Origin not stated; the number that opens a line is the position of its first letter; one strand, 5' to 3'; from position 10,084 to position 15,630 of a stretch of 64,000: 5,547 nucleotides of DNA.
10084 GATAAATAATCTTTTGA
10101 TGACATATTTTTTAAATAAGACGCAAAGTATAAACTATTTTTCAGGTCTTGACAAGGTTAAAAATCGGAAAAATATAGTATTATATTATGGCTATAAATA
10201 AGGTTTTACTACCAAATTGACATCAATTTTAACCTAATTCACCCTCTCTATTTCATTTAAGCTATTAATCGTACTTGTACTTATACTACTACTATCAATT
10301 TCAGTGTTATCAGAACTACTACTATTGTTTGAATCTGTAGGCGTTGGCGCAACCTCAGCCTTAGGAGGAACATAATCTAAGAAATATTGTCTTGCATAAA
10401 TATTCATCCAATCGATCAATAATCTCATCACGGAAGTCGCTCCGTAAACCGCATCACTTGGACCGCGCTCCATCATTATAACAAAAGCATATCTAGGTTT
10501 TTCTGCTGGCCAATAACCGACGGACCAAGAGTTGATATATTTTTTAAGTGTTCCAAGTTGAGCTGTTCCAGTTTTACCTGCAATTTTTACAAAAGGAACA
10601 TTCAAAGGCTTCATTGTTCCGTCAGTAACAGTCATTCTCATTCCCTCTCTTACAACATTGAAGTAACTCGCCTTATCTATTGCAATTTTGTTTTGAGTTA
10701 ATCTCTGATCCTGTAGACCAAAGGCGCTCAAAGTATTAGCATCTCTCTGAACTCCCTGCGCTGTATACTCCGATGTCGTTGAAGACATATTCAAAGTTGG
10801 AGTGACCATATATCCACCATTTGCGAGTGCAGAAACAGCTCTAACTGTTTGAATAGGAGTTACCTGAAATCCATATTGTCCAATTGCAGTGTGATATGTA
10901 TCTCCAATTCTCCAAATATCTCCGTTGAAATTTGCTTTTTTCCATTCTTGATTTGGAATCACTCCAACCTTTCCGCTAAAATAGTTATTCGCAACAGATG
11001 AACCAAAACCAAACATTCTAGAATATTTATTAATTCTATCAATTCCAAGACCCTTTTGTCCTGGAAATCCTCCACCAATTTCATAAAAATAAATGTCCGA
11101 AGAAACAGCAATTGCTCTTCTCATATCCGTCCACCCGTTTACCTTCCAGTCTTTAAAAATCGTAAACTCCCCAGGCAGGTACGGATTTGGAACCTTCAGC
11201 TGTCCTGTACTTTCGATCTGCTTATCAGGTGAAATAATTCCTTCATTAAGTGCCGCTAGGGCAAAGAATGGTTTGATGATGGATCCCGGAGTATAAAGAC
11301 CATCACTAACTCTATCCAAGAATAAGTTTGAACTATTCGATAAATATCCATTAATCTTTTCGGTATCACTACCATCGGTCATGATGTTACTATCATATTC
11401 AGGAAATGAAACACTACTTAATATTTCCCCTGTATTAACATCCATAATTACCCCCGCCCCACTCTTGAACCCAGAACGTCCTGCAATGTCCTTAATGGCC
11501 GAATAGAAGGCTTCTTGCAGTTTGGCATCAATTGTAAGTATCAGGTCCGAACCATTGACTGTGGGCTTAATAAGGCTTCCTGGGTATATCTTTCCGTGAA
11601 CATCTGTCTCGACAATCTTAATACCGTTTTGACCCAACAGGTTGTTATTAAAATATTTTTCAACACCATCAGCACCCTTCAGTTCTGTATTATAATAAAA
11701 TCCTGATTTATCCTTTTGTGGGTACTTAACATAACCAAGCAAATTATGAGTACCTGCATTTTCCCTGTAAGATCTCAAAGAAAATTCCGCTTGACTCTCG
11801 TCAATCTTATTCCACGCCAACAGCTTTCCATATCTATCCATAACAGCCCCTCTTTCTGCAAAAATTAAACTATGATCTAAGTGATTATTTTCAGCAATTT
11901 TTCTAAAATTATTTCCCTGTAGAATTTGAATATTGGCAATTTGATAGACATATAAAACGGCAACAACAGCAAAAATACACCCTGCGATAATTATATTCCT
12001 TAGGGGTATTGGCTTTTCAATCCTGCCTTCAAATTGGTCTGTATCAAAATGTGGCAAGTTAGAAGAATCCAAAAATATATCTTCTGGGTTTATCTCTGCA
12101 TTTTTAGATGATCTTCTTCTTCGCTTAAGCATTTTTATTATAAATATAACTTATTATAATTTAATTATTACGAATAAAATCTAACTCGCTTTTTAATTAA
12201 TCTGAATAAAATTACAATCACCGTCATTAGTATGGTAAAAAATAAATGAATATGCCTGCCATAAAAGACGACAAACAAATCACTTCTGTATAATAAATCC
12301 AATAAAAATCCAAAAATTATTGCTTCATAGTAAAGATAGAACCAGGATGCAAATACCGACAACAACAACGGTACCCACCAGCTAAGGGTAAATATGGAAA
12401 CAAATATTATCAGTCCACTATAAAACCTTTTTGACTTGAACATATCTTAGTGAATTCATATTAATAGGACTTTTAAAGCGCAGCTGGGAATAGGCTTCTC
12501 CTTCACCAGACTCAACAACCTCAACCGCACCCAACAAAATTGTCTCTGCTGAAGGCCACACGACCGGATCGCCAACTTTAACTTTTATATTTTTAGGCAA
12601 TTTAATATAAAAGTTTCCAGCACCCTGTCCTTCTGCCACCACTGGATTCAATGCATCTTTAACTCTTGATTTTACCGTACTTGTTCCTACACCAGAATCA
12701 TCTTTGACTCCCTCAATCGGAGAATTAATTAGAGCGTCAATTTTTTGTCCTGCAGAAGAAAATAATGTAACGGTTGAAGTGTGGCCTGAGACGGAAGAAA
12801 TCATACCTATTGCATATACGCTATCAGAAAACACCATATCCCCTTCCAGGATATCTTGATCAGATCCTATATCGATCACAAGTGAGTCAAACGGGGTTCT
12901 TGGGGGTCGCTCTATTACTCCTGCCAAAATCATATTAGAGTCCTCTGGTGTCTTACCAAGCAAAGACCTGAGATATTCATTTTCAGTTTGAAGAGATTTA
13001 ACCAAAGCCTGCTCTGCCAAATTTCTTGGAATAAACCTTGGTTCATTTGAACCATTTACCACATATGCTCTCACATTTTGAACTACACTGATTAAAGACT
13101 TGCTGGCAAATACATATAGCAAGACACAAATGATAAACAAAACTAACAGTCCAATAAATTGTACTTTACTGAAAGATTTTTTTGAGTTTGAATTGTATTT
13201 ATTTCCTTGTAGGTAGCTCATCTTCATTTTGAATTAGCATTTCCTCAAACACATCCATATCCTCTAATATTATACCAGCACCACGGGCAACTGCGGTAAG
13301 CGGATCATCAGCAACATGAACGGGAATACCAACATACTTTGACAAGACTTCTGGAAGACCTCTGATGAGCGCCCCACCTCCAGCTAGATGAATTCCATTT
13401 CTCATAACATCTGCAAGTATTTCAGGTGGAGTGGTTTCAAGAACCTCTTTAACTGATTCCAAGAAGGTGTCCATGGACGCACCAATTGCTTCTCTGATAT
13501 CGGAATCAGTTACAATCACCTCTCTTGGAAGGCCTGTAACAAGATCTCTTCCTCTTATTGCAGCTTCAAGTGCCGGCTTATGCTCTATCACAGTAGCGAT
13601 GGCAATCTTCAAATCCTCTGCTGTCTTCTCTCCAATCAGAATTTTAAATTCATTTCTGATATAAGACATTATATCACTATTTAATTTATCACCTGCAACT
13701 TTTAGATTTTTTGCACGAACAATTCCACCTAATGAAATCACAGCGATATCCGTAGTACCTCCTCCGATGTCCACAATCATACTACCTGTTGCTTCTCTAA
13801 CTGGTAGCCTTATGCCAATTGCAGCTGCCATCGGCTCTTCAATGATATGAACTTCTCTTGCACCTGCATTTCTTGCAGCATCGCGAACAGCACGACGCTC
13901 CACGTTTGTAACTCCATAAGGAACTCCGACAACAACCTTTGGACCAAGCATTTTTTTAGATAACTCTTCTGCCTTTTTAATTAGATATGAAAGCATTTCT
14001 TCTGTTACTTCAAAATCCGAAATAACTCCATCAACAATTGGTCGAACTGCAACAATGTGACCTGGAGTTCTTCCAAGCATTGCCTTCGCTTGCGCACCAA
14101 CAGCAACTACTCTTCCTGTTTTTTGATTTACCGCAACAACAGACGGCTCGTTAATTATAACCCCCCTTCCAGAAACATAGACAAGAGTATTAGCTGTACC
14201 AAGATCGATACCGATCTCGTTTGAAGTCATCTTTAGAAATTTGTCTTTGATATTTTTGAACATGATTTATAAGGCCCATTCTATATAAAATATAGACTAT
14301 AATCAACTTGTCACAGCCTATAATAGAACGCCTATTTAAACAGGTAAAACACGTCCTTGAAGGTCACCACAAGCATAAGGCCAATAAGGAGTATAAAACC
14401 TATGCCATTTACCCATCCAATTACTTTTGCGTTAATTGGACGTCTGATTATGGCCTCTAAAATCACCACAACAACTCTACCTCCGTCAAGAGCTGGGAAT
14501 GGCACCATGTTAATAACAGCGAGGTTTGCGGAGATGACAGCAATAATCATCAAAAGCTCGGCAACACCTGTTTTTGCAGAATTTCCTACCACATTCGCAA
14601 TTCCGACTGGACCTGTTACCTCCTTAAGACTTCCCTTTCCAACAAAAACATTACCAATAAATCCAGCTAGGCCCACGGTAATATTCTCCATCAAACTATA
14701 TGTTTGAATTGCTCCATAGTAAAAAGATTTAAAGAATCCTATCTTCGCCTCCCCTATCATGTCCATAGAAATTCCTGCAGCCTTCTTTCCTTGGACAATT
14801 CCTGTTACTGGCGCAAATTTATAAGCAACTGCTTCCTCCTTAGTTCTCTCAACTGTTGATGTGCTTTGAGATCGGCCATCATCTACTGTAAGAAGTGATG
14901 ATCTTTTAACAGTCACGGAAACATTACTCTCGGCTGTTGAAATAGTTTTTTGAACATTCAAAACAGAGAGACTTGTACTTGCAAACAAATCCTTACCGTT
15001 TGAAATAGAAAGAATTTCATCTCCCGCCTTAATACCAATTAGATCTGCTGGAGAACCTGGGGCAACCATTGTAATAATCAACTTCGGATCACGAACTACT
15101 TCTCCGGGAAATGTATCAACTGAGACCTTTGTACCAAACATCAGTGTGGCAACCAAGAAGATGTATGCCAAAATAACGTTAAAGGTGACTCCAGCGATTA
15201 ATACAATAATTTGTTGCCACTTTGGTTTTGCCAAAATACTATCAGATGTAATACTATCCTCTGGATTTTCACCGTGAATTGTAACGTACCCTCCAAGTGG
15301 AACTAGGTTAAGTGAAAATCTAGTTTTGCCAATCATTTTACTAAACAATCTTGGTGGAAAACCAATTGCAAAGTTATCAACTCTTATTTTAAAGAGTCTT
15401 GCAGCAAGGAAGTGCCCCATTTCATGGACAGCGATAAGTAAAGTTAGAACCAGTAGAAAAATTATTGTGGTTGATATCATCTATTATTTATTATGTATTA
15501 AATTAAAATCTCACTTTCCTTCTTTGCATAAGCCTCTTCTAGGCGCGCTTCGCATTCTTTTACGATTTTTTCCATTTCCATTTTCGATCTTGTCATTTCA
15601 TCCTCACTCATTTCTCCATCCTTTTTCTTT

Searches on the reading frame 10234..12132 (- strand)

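Call 77: search_protein_families(library=pfam, proteins=[window:10234-12132:-], max_evalue=0.00001)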
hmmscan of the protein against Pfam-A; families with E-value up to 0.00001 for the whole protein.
window:10234-12132:- (632 aa): 2 families
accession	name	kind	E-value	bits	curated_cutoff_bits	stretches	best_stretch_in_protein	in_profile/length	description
PF00905.27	Transpeptidase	-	1.1e-51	176.3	22.1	1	225-558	1-282/299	Penicillin binding protein transpeptidase domain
PF03717.20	PBP_dimer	-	1.8e-11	45.2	24.4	1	119-182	107-175/180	Penicillin-binding Protein dimerisation domain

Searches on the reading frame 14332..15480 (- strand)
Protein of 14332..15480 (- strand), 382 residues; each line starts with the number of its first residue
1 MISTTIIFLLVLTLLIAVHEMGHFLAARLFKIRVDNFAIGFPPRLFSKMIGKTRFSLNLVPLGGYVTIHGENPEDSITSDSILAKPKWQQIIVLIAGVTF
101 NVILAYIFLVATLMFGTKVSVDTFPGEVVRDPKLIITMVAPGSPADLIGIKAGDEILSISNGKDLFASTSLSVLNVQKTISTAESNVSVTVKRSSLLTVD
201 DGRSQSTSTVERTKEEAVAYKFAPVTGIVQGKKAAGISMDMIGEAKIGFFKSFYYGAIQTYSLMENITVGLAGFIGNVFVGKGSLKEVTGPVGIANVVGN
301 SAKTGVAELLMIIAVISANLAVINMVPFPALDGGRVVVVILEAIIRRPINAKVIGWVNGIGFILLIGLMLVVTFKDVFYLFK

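Call 77: search_protein_families(library=pfam, proteins=[window:14332-15480:-], max_evalue=0.00001)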
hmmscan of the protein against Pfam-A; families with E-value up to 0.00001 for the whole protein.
window:14332-15480:- (382 aa): 3 families
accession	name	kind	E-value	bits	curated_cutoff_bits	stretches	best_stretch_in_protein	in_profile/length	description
PF02163.28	Peptidase_M50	-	1.1e-55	188.9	27.2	1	8-367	2-220/221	Peptidase family M50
PF17820.7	PDZ_6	-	8.9e-08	32.2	27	1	135-193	1-54/54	PDZ domain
PF00595.29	PDZ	-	1.2e-07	32.5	23.2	1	126-191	23-80/81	PDZ domain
